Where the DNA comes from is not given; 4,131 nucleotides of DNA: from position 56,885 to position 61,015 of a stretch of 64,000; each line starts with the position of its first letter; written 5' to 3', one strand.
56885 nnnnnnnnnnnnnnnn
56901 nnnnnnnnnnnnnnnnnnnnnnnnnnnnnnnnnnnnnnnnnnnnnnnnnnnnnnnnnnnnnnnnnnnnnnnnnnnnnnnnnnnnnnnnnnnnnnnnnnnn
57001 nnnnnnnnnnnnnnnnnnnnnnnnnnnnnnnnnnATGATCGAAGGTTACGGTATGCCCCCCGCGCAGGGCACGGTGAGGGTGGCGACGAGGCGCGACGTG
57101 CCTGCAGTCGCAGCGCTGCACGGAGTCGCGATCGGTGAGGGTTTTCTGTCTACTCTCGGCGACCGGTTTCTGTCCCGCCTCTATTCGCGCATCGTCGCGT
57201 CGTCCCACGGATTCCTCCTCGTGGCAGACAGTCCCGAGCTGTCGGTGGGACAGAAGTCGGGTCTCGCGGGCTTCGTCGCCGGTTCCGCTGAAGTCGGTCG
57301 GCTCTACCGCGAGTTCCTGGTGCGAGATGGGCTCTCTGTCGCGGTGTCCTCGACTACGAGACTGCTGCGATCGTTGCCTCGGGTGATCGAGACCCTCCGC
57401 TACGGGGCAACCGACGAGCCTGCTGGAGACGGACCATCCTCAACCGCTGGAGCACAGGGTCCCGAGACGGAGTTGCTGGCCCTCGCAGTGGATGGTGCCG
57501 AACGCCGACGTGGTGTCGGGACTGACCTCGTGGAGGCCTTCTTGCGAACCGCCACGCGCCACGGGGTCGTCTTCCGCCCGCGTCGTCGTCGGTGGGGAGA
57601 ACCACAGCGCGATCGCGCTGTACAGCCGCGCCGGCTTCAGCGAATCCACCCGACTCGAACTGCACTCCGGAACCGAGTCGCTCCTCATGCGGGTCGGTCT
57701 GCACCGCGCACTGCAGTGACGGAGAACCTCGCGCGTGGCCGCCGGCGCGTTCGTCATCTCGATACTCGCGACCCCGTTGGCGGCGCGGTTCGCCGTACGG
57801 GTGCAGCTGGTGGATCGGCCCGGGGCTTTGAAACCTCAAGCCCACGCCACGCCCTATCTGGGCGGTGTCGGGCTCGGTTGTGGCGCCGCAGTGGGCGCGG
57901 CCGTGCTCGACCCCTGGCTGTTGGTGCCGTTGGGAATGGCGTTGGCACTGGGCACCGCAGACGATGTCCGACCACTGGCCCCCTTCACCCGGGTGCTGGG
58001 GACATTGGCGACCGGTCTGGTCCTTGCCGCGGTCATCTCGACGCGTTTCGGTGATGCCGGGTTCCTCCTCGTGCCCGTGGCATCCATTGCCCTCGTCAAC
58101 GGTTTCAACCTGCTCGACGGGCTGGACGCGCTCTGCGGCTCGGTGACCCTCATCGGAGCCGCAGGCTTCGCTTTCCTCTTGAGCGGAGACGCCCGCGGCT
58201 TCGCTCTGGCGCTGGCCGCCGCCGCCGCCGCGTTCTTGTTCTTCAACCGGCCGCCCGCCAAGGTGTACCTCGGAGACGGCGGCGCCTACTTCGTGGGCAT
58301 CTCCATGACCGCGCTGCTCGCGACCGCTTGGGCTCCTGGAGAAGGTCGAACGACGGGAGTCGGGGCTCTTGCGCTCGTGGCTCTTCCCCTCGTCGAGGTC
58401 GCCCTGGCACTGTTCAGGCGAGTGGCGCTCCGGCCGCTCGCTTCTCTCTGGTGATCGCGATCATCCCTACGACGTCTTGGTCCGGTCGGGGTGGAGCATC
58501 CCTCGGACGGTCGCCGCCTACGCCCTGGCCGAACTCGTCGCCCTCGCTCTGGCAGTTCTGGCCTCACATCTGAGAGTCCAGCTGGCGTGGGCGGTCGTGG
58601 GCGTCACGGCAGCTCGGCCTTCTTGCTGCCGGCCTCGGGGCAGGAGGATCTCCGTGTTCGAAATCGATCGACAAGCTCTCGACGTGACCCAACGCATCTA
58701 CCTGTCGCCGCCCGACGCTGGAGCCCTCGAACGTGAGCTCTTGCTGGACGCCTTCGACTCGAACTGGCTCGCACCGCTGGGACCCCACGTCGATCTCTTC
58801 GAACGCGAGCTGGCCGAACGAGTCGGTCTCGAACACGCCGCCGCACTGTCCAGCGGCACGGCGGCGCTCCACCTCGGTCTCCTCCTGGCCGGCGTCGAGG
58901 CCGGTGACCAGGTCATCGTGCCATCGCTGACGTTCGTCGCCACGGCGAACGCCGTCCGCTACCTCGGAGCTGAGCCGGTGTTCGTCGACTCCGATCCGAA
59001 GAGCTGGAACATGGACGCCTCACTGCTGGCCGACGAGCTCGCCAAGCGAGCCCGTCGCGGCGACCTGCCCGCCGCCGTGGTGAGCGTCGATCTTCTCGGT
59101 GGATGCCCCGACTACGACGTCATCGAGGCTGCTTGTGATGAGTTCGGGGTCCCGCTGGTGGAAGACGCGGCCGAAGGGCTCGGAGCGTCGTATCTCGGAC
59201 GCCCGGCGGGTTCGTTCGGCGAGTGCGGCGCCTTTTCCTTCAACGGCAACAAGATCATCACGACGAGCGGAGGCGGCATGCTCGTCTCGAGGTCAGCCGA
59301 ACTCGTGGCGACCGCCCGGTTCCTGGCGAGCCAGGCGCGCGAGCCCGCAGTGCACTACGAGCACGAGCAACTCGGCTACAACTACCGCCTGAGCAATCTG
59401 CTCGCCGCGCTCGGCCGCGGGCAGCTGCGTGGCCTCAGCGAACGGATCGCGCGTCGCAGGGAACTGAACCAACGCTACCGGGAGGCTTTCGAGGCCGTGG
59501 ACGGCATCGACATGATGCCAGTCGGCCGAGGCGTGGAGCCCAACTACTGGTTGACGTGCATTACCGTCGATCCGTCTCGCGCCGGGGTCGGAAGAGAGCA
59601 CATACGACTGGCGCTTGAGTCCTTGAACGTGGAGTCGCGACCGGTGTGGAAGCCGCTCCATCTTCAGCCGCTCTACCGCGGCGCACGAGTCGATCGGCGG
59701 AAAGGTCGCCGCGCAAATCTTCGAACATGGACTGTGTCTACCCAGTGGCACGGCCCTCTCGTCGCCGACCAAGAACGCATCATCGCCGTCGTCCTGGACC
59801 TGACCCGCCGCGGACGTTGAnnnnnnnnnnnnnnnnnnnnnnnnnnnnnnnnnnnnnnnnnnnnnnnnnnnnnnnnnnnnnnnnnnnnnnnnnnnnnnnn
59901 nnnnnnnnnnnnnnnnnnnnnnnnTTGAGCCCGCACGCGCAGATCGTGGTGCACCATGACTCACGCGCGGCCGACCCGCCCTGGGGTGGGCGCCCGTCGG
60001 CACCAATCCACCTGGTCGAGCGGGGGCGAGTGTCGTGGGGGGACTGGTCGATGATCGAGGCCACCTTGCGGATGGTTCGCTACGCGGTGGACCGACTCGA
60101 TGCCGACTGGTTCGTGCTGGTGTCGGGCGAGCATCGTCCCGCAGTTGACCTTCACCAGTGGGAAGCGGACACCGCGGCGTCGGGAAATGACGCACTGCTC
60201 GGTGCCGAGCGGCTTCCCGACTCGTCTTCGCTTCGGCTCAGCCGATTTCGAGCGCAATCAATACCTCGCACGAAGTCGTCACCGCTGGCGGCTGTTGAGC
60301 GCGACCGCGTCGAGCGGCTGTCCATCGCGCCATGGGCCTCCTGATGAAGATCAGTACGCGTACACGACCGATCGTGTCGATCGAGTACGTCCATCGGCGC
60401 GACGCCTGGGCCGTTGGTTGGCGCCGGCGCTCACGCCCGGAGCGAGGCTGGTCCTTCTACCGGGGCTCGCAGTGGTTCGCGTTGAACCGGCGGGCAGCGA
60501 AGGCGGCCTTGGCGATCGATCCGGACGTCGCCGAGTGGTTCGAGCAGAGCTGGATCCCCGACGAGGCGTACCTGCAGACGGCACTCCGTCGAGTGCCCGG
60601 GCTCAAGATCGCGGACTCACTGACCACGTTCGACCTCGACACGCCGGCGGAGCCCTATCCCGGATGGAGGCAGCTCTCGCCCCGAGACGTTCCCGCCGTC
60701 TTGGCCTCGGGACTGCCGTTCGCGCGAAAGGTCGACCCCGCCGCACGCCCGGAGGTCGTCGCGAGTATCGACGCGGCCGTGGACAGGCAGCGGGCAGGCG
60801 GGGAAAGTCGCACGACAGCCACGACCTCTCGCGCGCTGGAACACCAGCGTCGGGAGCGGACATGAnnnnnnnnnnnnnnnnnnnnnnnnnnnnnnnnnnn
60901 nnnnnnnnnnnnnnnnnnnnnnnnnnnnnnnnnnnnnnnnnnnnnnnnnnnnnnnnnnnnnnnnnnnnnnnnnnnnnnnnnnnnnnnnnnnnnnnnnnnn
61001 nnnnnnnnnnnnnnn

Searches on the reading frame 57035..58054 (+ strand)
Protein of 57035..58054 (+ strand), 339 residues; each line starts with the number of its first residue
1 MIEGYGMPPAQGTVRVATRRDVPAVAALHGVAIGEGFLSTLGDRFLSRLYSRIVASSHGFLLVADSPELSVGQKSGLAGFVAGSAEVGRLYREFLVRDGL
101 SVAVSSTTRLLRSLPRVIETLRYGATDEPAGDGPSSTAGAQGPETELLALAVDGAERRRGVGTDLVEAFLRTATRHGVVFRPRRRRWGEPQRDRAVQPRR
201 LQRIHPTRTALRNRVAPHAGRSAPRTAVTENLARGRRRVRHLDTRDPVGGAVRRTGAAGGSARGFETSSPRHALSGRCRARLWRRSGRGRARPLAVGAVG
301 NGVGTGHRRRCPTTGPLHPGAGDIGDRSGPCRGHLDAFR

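Call 18: search_protein_families(library=pfam, proteins=[window:57035-58054:+], max_evalue=0.001)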
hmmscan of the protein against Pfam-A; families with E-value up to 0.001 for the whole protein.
window:57035-58054:+ (339 aa): 1 family
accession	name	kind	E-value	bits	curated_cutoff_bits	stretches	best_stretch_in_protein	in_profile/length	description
PF00583.31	Acetyltransf_1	-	0.00039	21.1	20.7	0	141-178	56-93/116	Acetyltransferase (GNAT) family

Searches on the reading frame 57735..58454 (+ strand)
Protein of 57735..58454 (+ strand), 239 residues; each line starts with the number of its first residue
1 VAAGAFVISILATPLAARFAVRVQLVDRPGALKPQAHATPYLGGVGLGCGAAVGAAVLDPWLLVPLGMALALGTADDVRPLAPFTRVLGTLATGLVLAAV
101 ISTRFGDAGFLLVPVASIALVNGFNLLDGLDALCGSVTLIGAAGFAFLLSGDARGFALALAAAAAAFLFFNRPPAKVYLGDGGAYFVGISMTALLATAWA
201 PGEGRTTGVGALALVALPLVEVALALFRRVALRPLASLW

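Call 18: search_protein_families(library=pfam, proteins=[window:57735-58454:+], max_evalue=0.001)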
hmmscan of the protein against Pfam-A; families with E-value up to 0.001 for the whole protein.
window:57735-58454:+ (239 aa): 1 family
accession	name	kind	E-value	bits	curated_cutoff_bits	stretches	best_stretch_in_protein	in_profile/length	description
PF00953.26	Glycos_transf_4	-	4.8e-21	75.8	27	1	63-195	5-156/160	Glycosyl transferase family 4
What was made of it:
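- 57735..58454 (+): WecA/MraY-type polyprenyl-phosphate sugar-1-phosphate transferase, truncated by a frameshift in this assembly. PF00953 E=4.8e-21 (call 18).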

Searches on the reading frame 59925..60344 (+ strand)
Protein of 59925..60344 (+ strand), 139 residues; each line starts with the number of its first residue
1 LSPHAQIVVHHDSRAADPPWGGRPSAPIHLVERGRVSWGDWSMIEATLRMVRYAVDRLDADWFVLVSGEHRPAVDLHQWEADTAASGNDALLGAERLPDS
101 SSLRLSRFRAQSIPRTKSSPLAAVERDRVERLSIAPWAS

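Call 18: search_protein_families(library=pfam, proteins=[window:59925-60344:+], max_evalue=0.001)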
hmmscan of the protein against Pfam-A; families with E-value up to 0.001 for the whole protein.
window:59925-60344:+ (139 aa): 1 family
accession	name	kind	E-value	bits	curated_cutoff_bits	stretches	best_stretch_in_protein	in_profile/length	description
PF02485.27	Branch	-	5.5e-05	23.3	23.4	1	32-72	60-101/250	Core-2/I-Branching enzyme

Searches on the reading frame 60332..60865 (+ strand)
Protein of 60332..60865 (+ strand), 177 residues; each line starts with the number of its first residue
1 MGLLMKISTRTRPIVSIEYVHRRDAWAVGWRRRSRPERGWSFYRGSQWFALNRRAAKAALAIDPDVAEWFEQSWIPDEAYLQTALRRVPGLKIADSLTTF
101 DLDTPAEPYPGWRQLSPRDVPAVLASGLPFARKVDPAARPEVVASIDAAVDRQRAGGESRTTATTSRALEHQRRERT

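Call 18: search_protein_families(library=pfam, proteins=[window:60332-60865:+], max_evalue=0.001)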
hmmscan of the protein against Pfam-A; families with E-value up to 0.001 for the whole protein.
window:60332-60865:+ (177 aa): 1 family
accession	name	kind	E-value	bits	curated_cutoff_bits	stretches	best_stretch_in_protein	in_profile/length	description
PF02485.27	Branch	-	5.3e-06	26.6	23.4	1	38-88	157-209/250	Core-2/I-Branching enzyme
